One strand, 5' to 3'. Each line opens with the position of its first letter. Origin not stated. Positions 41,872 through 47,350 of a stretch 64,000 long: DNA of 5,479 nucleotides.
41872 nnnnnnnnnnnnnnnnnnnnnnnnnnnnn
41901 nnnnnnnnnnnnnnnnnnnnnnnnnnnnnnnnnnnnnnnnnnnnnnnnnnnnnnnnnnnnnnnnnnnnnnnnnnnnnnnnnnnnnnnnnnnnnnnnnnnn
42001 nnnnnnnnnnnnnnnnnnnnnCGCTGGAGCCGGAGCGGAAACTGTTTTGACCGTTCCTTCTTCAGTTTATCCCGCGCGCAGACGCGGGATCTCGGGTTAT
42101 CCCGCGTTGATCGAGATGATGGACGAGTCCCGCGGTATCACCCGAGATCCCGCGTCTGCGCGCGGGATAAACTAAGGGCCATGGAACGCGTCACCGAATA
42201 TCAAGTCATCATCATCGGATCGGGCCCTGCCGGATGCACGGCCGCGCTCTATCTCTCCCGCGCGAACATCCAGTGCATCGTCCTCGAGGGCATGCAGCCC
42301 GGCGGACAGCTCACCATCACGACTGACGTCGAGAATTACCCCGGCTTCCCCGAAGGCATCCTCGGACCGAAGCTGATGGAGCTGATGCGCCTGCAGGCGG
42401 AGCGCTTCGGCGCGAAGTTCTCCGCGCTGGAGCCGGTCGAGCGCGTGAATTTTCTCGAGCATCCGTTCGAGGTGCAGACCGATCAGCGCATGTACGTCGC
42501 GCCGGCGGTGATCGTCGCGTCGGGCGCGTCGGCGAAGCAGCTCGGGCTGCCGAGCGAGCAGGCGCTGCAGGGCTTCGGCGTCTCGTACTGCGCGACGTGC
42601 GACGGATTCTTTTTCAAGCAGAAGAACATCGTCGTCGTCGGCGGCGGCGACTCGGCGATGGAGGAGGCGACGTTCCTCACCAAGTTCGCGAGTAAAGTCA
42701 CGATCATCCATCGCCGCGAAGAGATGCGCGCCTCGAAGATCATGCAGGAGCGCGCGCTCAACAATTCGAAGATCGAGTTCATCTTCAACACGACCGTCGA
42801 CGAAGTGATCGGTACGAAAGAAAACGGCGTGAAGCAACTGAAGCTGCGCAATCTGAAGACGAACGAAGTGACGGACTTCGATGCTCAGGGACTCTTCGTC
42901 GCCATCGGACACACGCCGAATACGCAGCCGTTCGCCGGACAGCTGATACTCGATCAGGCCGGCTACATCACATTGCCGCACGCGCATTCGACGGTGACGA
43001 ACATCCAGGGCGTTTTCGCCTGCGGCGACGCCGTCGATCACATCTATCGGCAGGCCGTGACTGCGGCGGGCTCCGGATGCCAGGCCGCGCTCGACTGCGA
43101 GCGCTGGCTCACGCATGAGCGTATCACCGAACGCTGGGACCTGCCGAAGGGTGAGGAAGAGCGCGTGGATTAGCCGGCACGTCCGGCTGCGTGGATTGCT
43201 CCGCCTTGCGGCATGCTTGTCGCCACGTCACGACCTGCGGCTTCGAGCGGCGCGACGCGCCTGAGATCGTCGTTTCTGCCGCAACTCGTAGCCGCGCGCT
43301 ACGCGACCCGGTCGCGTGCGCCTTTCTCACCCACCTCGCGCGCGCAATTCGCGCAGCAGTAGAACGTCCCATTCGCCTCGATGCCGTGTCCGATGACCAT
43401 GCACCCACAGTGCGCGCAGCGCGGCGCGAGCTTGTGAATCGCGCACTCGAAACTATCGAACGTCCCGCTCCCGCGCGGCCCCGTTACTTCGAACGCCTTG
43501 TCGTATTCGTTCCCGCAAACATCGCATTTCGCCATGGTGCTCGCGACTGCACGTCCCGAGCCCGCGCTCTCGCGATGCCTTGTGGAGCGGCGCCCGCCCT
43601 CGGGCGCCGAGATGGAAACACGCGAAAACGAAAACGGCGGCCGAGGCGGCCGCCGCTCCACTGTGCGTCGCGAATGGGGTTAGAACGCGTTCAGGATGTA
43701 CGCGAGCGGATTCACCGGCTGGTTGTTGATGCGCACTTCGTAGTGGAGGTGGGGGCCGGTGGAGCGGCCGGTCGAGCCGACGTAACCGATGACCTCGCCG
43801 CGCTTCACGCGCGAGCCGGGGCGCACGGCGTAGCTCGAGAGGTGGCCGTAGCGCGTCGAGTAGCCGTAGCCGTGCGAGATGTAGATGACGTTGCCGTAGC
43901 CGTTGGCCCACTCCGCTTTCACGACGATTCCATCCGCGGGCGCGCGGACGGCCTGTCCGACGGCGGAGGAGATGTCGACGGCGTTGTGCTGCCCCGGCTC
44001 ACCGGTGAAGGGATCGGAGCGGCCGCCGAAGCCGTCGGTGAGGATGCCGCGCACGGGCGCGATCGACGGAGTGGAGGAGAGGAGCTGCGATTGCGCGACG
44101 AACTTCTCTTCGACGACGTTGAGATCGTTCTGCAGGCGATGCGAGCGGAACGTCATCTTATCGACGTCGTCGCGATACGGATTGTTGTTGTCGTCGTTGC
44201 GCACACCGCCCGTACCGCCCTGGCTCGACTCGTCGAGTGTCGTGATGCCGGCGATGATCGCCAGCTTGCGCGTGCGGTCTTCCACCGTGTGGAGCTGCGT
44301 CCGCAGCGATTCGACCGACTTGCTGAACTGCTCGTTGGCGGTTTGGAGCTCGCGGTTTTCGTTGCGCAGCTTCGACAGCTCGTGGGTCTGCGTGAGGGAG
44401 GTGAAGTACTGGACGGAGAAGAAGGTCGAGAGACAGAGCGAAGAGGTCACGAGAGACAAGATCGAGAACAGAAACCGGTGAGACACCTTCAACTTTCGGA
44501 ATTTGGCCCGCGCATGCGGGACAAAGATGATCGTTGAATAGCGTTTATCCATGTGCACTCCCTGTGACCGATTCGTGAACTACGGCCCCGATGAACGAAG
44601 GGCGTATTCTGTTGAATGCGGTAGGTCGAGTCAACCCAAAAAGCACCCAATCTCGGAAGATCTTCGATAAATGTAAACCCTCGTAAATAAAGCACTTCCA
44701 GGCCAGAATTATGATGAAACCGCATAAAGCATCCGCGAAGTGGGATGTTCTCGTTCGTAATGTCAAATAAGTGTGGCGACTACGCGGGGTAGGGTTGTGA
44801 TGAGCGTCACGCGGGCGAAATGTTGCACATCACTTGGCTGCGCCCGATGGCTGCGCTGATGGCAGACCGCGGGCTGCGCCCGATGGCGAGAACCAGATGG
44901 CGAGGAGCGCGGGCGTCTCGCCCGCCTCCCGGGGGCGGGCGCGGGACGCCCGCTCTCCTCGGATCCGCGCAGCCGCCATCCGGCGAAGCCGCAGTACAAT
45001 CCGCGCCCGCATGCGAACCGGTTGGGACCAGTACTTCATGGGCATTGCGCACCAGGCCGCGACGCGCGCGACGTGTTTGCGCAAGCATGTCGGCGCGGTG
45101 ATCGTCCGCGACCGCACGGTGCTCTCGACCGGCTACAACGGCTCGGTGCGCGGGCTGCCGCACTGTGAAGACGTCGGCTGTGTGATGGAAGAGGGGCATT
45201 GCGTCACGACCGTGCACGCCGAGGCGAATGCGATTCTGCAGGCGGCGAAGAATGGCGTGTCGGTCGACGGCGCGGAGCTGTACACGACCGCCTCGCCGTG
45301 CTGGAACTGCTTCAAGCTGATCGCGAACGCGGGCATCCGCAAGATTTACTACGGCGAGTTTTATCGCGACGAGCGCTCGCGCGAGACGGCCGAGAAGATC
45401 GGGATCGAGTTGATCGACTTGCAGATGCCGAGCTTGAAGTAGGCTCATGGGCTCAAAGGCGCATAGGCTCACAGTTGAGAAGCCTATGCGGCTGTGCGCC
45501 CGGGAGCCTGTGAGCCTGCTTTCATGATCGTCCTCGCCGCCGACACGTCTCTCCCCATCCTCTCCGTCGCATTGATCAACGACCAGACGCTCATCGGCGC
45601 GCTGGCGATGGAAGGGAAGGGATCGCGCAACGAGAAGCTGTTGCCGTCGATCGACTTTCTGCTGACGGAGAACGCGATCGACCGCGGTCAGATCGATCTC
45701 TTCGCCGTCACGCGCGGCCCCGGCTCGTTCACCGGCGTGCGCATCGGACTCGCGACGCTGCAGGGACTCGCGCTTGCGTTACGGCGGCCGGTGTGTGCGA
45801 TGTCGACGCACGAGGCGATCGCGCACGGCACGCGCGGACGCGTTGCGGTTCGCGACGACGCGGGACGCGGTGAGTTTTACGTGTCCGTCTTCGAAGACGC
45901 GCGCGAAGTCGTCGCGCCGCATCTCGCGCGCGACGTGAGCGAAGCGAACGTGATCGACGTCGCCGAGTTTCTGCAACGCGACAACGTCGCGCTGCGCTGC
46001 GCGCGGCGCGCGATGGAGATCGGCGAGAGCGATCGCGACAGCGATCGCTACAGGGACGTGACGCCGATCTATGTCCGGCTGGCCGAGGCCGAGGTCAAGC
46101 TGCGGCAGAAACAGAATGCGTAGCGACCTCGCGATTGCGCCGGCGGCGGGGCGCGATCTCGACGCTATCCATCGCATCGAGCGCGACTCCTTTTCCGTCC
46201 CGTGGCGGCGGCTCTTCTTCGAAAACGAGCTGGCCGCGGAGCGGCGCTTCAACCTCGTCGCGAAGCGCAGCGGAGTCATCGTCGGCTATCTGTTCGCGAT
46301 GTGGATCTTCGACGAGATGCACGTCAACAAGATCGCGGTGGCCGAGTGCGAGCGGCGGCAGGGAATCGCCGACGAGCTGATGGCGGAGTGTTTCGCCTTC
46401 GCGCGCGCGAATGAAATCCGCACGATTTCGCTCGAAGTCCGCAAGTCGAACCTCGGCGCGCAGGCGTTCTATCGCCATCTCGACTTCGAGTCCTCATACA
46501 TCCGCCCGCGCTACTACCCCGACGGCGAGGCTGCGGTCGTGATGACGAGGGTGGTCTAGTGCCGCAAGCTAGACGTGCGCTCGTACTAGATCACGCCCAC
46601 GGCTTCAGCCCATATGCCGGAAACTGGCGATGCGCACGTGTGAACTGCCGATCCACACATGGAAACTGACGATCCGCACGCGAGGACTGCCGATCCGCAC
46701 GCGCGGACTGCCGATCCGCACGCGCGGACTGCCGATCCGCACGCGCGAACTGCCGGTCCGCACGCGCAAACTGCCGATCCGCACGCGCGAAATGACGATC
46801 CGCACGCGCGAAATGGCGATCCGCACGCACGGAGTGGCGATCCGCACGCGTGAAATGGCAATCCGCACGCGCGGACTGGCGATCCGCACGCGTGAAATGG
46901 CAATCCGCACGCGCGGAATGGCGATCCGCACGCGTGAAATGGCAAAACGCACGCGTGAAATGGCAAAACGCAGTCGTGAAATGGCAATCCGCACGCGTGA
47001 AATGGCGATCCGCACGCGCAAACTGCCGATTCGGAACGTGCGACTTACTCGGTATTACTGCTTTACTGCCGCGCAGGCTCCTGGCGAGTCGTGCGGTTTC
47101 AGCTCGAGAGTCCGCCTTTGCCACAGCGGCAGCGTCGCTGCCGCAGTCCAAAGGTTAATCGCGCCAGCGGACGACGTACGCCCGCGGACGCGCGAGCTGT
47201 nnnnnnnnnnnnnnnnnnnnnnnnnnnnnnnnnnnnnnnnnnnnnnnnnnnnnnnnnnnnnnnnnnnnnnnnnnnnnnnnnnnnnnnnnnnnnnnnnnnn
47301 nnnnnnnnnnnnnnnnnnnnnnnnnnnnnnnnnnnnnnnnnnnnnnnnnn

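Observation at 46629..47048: Array of ~19-20 head-to-tail 21-bp units in the convergent rimI / LolE-operon gap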

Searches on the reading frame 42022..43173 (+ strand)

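Call 93: search_protein_families(library=pfam, proteins=[window:42022-43173:+], max_evalue=0.00001)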
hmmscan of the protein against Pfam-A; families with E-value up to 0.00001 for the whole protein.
window:42022-43173:+ (383 aa): 9 families
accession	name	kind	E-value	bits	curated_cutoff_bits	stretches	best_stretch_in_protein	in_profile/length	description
PF07992.20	Pyr_redox_2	-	1.1e-50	173.2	26.1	1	60-352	1-291/291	Pyridine nucleotide-disulphide oxidoreductase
PF13738.12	Pyr_redox_3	-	8.6e-25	88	30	1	118-335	83-305/305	Pyridine nucleotide-disulphide oxidoreductase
PF00070.33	Pyr_redox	-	1.1e-21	77.5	22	1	202-276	1-80/82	Pyridine nucleotide-disulphide oxidoreductase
PF01266.30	DAO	-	1e-08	35.6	27.9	0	62-95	2-37/353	FAD dependent oxidoreductase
PF00890.30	FAD_binding_2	-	3.3e-08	33.6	20.4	1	62-97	2-38/414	FAD binding domain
PF01946.23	Thi4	-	3.6e-08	33.4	26.2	0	44-95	2-55/235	Thi4 family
PF03486.20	HI0933_like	-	8.9e-08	32.3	50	0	61-95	2-37/244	HI0933-like protein Rossmann domain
PF01494.25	FAD_binding_3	-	5.3e-07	29.6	22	0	59-91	1-33/349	FAD binding domain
PF13450.12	NAD_binding_8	-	4.8e-06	27.2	21.9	0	64-98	1-36/68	NAD(P)-binding Rossmann-like domain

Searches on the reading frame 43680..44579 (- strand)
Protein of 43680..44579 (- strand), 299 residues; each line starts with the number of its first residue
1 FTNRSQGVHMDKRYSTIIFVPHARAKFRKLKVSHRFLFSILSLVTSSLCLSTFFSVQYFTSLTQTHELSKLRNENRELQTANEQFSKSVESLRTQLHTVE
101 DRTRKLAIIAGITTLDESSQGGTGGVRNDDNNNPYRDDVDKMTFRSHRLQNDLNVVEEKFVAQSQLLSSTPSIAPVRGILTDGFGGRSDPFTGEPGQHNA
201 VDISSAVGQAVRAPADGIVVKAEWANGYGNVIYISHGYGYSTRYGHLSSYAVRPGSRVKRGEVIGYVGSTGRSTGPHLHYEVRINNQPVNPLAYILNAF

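Call 93: search_protein_families(library=pfam, proteins=[window:43680-44579:-], max_evalue=0.00001)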
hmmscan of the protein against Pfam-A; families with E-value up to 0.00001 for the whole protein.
window:43680-44579:- (299 aa): 1 family
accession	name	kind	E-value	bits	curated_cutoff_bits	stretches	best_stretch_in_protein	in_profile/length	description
PF01551.29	Peptidase_M23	-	8.8e-37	125.6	28.7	1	197-291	2-96/96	Peptidase family M23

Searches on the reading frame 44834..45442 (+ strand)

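Call 11: search_protein_families(library=pfam, proteins=[window:44834-45442:+], max_evalue=0.01)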
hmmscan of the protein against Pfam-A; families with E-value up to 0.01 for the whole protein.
window:44834-45442:+ (202 aa): 3 families
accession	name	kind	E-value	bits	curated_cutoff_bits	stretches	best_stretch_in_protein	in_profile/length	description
PF00383.29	dCMP_cyt_deam_1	-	5.9e-26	90.8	25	1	64-174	3-101/102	Cytidine and deoxycytidylate deaminase zinc-binding region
PF14437.12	MafB19-deam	-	2.9e-18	66.5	27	1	64-178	3-104/142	MafB19-like deaminase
PF14440.12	XOO_2897-deam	-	0.0056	17.2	27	0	125-186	27-94/101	Xanthomonas XOO_2897-like deaminase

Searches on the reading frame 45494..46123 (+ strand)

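Call 11: search_protein_families(library=pfam, proteins=[window:45494-46123:+], max_evalue=0.01)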
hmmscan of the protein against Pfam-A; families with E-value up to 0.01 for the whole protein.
window:45494-46123:+ (209 aa): 1 family
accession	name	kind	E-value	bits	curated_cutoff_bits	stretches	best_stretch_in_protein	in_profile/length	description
PF00814.31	TsaD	-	2e-19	70.8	24.8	1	46-160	30-148/264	tRNA N6-adenosine threonylcarbamoyltransferase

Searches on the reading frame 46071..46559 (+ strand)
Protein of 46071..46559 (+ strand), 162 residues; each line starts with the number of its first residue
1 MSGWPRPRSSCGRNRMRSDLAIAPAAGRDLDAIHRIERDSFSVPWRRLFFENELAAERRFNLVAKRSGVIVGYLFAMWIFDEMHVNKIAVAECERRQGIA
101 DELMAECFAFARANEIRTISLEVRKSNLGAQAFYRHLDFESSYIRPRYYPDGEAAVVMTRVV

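Call 11: search_protein_families(library=pfam, proteins=[window:46071-46559:+], max_evalue=0.01)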
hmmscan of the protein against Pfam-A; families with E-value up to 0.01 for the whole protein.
window:46071-46559:+ (162 aa): 7 families
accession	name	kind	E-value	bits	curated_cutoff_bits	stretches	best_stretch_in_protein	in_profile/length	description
PF00583.31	Acetyltransf_1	-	9e-18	65.1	20.7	1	31-139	2-116/116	Acetyltransferase (GNAT) family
PF13673.13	Acetyltransf_10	-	1.2e-12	48.3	23.6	1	51-159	23-125/128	Acetyltransferase (GNAT) domain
PF13508.13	Acetyltransf_7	-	1e-11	45.4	27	1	62-140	6-83/84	Acetyltransferase (GNAT) domain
PF13480.13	Acetyltransf_6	-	0.0013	19.4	22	1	37-121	46-134/143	Acetyltransferase (GNAT) domain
PF13302.13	Acetyltransf_3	-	0.0019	19.3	25.4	1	55-140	49-138/138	Acetyltransferase (GNAT) domain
PF13420.13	Acetyltransf_4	-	0.002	18.6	24.3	1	52-143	43-138/155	Acetyltransferase (GNAT) domain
PF14542.12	Acetyltransf_CG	-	0.0025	18.3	30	1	82-117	24-59/80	GCN5-related N-acetyl-transferase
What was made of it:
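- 46071..46559 (+): Context: the GNAT (RimI-like) acetyltransferase gene whose stop lies 30 bp before the leader. Pfam PF00583, E = 9e-18 (call 11).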

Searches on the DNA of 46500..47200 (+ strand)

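Call 63: search_dna_similar(query=window:46585-47100:+, collection=plasmids, mode=distant, max_rows=10, max_evalue=0.001)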
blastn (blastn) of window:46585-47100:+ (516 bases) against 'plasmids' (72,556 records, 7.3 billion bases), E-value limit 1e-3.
No match.
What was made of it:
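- On Plasmid iteron / partition-site array: There is no PLSDB match (call 63).
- There is no plasmid similarity (call 63).
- Tried and rejected: There is no blastn match in PLSDB (call 63).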

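Call 64: search_rna_families(source=window, start=46500, end=47200, threshold=evalue, max_evalue=1)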
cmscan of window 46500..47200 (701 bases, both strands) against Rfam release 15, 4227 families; matches with E-value up to 1: 9.
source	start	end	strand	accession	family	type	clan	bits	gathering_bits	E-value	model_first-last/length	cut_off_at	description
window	46693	46765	-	RF03704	MIR4380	Gene; miRNA;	-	40.7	83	9.4e-07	1-82/82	no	MIR4380 microRNA precursor family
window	46861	46933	-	RF03704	MIR4380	Gene; miRNA;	-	29.4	83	0.001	1-82/82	no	MIR4380 microRNA precursor family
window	46699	46771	+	RF03704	MIR4380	Gene; miRNA;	-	27.5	83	0.0031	1-82/82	no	MIR4380 microRNA precursor family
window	46867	46939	+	RF03704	MIR4380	Gene; miRNA;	-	26.2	83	0.0071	1-82/82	no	MIR4380 microRNA precursor family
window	46697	46767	-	RF04159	MIR1437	Gene; miRNA;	-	24.8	168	0.065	1-192/192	no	MIR1437 microRNA precursor family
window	46694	46770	-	RF00926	MIR1151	Gene; miRNA;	-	24.3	90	0.31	1-110/110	no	MIR1151 microRNA precursor family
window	46777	46849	-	RF03704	MIR4380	Gene; miRNA;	-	24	83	0.028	1-82/82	no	MIR4380 microRNA precursor family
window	46692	46772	-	RF03771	mir-341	Gene; miRNA;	-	19.1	90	0.34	1-96/96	no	mir-341 microRNA precursor family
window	46860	46941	-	RF03201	mir-617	Gene; miRNA;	-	18.1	80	0.97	1-82/82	no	mir-617 microRNA precursor family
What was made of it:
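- On Known ncRNA (Rfam 15): In the permissive search the only matches are to miRNA-hairpin families, all below their gathering scores (call 64).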

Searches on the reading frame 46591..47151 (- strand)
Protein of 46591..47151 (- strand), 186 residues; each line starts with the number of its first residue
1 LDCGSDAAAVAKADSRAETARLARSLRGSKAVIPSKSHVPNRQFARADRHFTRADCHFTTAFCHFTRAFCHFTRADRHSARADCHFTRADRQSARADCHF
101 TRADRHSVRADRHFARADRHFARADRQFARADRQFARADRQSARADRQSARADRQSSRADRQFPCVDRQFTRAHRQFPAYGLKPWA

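Call 11: search_protein_families(library=pfam, proteins=[window:46591-47151:-], max_evalue=0.01)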
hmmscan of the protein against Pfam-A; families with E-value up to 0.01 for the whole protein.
window:46591-47151:- (186 aa): 0 families

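Call 38: find_homologous_proteins(query=window:46594-47151:-, max_evalue=0.001)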
Query window:46594-47151:-: 8000 candidates shared short words with the query, none scored E <= 0.001.
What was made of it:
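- On Protein-coding heptad repeat: No hit with E <= 1e-3 among 5.8e9 proteins (call 38).
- No homolog was found among 5.8 billion predicted proteins (call 38), and there is no Pfam hit (call 11).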
